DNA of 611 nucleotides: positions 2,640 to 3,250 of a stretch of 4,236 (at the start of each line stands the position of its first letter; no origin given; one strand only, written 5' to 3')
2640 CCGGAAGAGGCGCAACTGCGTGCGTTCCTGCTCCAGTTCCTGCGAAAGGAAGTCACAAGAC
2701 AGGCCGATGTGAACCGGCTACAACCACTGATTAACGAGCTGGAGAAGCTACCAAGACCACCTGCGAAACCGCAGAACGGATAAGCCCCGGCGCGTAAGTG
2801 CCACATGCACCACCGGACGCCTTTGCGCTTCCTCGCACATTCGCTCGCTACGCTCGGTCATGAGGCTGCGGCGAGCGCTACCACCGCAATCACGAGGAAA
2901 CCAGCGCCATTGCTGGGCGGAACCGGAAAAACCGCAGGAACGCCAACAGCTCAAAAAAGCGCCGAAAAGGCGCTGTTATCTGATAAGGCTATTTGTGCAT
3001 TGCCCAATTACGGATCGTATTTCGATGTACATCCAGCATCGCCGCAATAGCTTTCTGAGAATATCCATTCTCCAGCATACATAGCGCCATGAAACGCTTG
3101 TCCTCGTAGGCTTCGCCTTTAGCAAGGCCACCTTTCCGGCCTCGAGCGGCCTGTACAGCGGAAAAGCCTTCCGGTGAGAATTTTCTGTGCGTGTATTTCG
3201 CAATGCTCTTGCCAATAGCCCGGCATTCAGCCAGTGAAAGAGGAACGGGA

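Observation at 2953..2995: ColE2-type origin overlaps a terminator-like hairpin at the rep 3' end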

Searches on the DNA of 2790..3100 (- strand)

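Call 7: search_dna_similar(query=window:2880-3100:-, collection=plasmids, mode=near, max_rows=40)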
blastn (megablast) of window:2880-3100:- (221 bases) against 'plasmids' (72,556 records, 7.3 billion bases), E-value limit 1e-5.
Records with a match: 118; places in all: 123; records where one place covers at least 80% of the query: 93.
Best place of each record, by identity: >=99% 18; 95-99% 12; 90-95% 19; 80-90% 69.
By first word of the organism name: Escherichia 73; Shigella 27; Salmonella 16; uncultured 1; Enterobacter 1.
By predicted mobility (MOB-suite, as given by PLSDB): mobilizable 108; conjugative 9; non-mobilizable 1.
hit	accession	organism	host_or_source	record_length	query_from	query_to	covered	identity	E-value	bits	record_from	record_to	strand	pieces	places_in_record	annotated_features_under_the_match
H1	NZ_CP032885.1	Escherichia coli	Homo sapiens,Culture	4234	1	221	100%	100.0%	9e-112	409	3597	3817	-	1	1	none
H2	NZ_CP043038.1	Escherichia coli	Homo sapiens,blood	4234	1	221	100%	100.0%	9e-112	409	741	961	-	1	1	replication initiation protein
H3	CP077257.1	Escherichia coli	Seth Lab strain,Seth Lab Isolate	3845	1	221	100%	100.0%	9e-112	409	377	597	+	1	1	primase C-terminal domain-containing protein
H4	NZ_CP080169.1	Escherichia coli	chicken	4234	1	221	100%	100.0%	9e-112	409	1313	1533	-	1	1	replication initiation protein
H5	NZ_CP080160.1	Escherichia coli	chicken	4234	1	221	100%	100.0%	9e-112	409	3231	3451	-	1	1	none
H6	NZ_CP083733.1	Salmonella sp. A29-2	chicken,salmonella,market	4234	1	221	100%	100.0%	9e-112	409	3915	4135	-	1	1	none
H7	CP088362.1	Escherichia coli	Homo sapiens,blood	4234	1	221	100%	100.0%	9e-112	409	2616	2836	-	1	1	replication initiation protein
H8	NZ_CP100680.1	Salmonella enterica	Homo sapiens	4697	1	221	100%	100.0%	9e-112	409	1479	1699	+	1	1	replication initiation protein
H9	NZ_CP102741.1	Salmonella enterica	chicken meat products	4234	1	221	100%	100.0%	9e-112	409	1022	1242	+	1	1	replication initiation protein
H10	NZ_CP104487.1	Salmonella enterica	Homo sapiens,Single Cell,Poultry Meat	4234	1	221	100%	100.0%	9e-112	409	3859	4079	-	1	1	none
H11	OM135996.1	uncultured bacterium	-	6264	1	221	100%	100.0%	9e-112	409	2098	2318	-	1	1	none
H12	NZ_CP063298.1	Salmonella enterica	Homo sapiens,stool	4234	1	221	100%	100.0%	9e-112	409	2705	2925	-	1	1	replication initiation protein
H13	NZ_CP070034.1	Escherichia coli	Homo sapiens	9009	1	221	100%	100.0%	9e-112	409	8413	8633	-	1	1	helix-turn-helix domain-containing protein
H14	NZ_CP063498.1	Escherichia coli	Gallus gallus,chicken stool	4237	1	221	100%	100.0%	9e-112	409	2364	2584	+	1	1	replication initiation protein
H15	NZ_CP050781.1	Salmonella enterica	chicken,Chicken product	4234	1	221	100%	100.0%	9e-112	409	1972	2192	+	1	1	replication initiation protein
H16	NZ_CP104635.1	Escherichia coli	cell culture,In-house environment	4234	1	221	100%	100.0%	9e-112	409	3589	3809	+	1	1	replication initiation protein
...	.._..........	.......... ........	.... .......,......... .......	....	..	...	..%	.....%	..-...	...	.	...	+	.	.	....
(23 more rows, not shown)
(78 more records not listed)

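Call 45: build_rna_model(alignment_id=A2, structure=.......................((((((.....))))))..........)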
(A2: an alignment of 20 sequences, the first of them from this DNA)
Model R1 built from alignment A2 (20 sequences, 50 columns); structure: as given.
model positions 50; base pairs 6; branch points 0; effective number of sequences 20; information 0.867 bits per position. Calibrated on 0.2 Mb of random sequence (short: E-values are rough).
structure used (alignment columns):
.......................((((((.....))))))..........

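Call 46: search_with_rna_model(model_id=R1, sources=[window, L001, L002, L003, L005, L006, L007, L008, L009, L015, L017, L020, L021, L025, L027, L029, L030, L032, L033, L034, L035, L036, L039, L040, L041, L043, L045, L046, L047, L048, L049, L050, L051, L052, L053, L055, L056, L057, L058, L059, L061, L063, L064, L065, L066, L069, L071, L072, L073, L074, L075, L076, L077, L078, L079, L080, L081], make_alignment=true, max_evalue=0.1)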
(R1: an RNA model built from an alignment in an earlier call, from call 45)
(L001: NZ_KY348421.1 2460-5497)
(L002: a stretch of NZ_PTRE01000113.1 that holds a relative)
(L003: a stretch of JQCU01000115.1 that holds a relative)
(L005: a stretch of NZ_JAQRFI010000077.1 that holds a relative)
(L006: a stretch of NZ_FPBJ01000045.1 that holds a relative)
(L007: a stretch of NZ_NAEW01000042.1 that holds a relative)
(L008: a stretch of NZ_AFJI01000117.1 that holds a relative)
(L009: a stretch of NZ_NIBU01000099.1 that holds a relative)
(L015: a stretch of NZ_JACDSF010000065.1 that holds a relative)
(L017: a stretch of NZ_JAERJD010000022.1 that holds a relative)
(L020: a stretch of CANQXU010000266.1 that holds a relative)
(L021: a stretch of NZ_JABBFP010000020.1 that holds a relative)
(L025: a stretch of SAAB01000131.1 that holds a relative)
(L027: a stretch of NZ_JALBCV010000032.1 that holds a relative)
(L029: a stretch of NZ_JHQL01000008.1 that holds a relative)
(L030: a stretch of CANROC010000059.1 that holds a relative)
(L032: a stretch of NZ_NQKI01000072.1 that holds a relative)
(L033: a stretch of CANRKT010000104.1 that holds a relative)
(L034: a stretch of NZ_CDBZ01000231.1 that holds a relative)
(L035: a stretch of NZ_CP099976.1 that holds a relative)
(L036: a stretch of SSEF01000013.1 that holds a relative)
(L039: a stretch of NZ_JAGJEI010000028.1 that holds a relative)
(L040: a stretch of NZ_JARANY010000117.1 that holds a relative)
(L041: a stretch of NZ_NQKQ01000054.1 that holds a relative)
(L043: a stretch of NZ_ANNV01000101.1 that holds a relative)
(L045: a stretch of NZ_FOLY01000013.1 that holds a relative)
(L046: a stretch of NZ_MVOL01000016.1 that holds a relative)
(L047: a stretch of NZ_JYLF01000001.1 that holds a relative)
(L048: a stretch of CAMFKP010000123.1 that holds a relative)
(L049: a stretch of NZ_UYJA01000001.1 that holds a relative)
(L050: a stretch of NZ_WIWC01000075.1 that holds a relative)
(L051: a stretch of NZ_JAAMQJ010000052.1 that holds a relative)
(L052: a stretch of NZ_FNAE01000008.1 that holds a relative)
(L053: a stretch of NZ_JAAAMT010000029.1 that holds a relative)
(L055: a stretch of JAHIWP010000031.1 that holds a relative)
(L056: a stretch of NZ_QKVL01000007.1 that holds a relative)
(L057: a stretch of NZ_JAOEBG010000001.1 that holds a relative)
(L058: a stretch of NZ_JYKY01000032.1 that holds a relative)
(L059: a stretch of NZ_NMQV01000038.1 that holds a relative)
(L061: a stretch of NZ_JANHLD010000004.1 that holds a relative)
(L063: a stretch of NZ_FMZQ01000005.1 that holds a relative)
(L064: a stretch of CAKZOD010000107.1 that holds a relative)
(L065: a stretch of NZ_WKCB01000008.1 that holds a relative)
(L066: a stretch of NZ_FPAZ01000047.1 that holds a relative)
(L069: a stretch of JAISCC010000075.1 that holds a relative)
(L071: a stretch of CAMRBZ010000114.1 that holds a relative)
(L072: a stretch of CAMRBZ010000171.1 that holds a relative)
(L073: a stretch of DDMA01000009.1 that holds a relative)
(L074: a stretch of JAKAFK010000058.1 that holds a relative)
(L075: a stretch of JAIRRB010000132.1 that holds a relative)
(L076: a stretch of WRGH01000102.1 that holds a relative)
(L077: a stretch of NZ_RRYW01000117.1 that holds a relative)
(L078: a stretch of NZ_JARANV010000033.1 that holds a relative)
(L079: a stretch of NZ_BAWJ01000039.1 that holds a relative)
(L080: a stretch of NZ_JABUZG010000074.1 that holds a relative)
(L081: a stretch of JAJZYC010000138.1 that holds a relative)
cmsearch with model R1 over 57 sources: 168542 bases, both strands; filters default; matches with E-value up to 0.1: 60.
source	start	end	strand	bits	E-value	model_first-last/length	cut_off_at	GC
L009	2112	2161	+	60.1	1.6e-12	1-50/50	no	0.38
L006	2105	2154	+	58.7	3.6e-12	1-50/50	no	0.4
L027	2229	2278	+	57.1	8.9e-12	1-50/50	no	0.38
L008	2863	2912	+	56.3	1.4e-11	1-50/50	no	0.44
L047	2119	2168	+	55.4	2.3e-11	1-50/50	no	0.44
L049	2120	2169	+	54.2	4.4e-11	1-50/50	no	0.4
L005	2178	2227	+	53.9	5.2e-11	1-50/50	no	0.42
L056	2132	2181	+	53.6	6.3e-11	1-50/50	no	0.46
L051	2132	2181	+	53.4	7.1e-11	1-50/50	no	0.42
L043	2119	2168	+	53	8.5e-11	1-50/50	no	0.44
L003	2118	2167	+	52.9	9.1e-11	1-50/50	no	0.4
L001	1510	1559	+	52.9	9.3e-11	1-50/50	no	0.46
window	2948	2997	-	52.7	1e-10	1-50/50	no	0.44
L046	2119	2168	+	52.7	1.1e-10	1-50/50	no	0.42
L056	2912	2961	+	52.6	1.1e-10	1-50/50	no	0.44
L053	2119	2168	+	52.5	1.2e-10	1-50/50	no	0.42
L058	2138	2187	+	52.3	1.3e-10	1-50/50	no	0.46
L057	2094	2143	+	51.1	2.6e-10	1-50/50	no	0.46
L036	961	1010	+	51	2.7e-10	1-50/50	no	0.56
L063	2119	2168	+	49.2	7.4e-10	1-50/50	no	0.46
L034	2138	2187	+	48.2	1.3e-09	1-50/50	no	0.56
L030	2121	2170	+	47.8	1.6e-09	1-50/50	no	0.44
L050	973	1022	+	47.5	1.9e-09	1-50/50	no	0.48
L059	1733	1782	+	47.4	2.1e-09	1-50/50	no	0.48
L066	69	118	+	47.3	2.2e-09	1-50/50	no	0.36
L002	2129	2178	+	45.1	7.3e-09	1-50/50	no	0.38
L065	953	1002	+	45.1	7.6e-09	1-50/50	no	0.4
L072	2163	2212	+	45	7.7e-09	1-50/50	no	0.44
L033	2118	2167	+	44.8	8.7e-09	1-50/50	no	0.42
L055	2119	2168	+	44.2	1.2e-08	1-50/50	no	0.42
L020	110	159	+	43.9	1.4e-08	1-50/50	no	0.36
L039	2125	2174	+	43.3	2.1e-08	1-50/50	no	0.36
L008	1797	1848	+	42.1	4.1e-08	1-50/50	no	0.48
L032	2210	2259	+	42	4.2e-08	1-50/50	no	0.52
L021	2893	2938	+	40.4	1e-07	1-50/50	no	0.39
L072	118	170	+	40.1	1.2e-07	1-50/50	no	0.42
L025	2165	2221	+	39.1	2.2e-07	1-50/50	no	0.4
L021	3081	3128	+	38.3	3.4e-07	1-50/50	no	0.4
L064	1430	1476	+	38.2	3.6e-07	1-50/50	no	0.28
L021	2987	3032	+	38.1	3.8e-07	1-50/50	no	0.39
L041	1272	1317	-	38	4.1e-07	1-50/50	no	0.43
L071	2155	2204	+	36.8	7.8e-07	1-50/50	no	0.4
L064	897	942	+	36.2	1.1e-06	1-50/50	no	0.37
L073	2308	2357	+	34.9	2.4e-06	1-50/50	no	0.34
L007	2244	2288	+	34.5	2.9e-06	1-50/50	no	0.38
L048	2697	2732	+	33.6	4.9e-06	1-36/50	3'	0.39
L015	3120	3153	+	32.7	8e-06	1-34/50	3'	0.38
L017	2624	2675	+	31.4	1.6e-05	1-50/50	no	0.4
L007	2112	2159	+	31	2.1e-05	1-50/50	no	0.42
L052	2132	2188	+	30.6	2.5e-05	1-50/50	no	0.47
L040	2445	2493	+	30.2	3.3e-05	1-50/50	no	0.59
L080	1445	1494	+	29.6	4.5e-05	1-50/50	no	0.36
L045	1418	1462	+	28.4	8.7e-05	1-50/50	no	0.44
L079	2059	2125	+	28.2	9.9e-05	1-50/50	no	0.37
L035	2083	2135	+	27.3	0.00017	1-50/50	no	0.53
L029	1957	2002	+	21.4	0.0047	1-50/50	no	0.57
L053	2355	2422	+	21.1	0.0053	1-50/50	no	0.5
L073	2139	2184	+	21.1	0.0055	1-50/50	no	0.35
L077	1774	1823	+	20.5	0.0074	1-50/50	no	0.44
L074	2064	2104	+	20.4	0.0082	1-50/50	no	0.54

Alignment A3: 60 matches aligned to the model, 84 columns, each read 5' to 3' on its own strand. Consensus structure (alignment columns), stored with it:
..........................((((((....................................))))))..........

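Call 50: get_annotated_region(hit=H2, flank=2500)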
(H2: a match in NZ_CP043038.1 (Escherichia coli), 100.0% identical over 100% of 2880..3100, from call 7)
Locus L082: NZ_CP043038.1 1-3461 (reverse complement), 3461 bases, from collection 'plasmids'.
description: Escherichia coli strain XDL plasmid pXDL-5, complete sequence
organism: Escherichia coli (NCBI taxid 562)
taxonomy: Bacteria; Pseudomonadota; Gammaproteobacteria; Enterobacterales; Enterobacteriaceae; Escherichia; Escherichia coli
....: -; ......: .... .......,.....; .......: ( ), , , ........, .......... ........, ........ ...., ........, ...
typing (MOB-suite, as given by PLSDB): mobilizable; replicon Col156; relaxase MOBQ
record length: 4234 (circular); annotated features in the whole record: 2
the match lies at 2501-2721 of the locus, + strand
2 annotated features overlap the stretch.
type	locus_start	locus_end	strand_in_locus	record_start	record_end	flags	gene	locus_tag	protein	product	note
CDS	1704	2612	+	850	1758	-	-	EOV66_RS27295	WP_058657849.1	replication initiation protein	-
CDS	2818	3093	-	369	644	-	-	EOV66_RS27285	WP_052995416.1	hypothetical protein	-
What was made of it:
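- Closest known: Col156 / MOBQ4-2 small mobilisable plasmids of Enterobacteriaceae. Same: Plasmids of 4234 bp that match the 221-bp rep-3'/origin query (2880-3100) at 100% occur in E. coli and Salmonella (call 7) and are typed Col156, MOBQ (call 50).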

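Call 55: search_dna_similar(query=window:2790-2900:-, collection=plasmids, mode=distant, rows=spread, max_rows=30)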
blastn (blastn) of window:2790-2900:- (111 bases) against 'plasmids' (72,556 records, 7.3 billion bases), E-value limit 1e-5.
The search stops at 5000 records and this limit was reached: more records match than are counted here, and every count below describes the 5000 best-scoring records only.
Records with a match: at least 5000; places in all: 5306; records where one place covers at least 80% of the query: 876.
Best place of each record, by identity: >=99% 18; 95-99% 9; 90-95% 491; 80-90% 3141; 60-80% 1341.
By first word of the organism name: Escherichia 2168; Klebsiella 1707; Salmonella 473; Enterobacter 239; Shigella 185; Citrobacter 104; Raoultella 25; Serratia 21; uncultured 10; Bacillus 9; and 23 more.
By predicted mobility (MOB-suite, as given by PLSDB): mobilizable 3151; conjugative 1148; non-mobilizable 701.
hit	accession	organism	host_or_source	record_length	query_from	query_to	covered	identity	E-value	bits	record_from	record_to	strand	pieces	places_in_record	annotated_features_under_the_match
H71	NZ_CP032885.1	Escherichia coli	Homo sapiens,Culture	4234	1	111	100%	100.0%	1e-49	201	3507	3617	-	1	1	none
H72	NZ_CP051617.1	Escherichia coli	Pig,Bacterial culture,cecal sample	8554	9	109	91%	76.2%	1e-11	75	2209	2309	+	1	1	none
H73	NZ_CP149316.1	Salmonella enterica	Pig,single cell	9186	9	109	91%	75.2%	6e-10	71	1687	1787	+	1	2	none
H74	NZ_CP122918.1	Escherichia coli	Sus scrofa,feces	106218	19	109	82%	78.0%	2e-10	72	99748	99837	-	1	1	none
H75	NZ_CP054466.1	Salmonella enterica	swine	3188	20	109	81%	77.8%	5e-11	73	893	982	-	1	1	none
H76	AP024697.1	Escherichia coli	Homo sapiens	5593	9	96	79%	78.4%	5e-11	74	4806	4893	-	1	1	hypothetical protein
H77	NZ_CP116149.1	Escherichia coli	whole organism,ICU patient rectal swab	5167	1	74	67%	93.2%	2e-22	112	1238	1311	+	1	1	none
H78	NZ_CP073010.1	Citrobacter sp. BIDMC108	Homo sapiens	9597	24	111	79%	77.3%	7e-9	66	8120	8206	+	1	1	none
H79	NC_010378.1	Escherichia coli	swine manure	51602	24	109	77%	77.9%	7e-9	67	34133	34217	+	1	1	none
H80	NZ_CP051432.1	Escherichia sp. SCLE84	swine,single cell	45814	24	109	77%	77.9%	7e-9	67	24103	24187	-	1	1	none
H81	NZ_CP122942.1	Escherichia coli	Sus scrofa,feces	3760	1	74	67%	89.2%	1e-18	99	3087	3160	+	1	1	none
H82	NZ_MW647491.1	Bacillus safensis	Soil,estuarine soil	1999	9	86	70%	78.2%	2e-8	65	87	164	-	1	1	none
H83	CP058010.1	Escherichia coli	culture,Pooled sheep faecal samples ...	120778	21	84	58%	85.9%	1e-11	76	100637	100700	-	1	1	none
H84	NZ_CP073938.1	Escherichia coli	Poultry,pure culture,Cloacal sample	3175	24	88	59%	83.1%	2e-8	65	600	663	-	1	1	none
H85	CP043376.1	Klebsiella pneumoniae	Homo sapiens,pure culture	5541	16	78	57%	82.5%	2e-8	65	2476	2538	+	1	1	none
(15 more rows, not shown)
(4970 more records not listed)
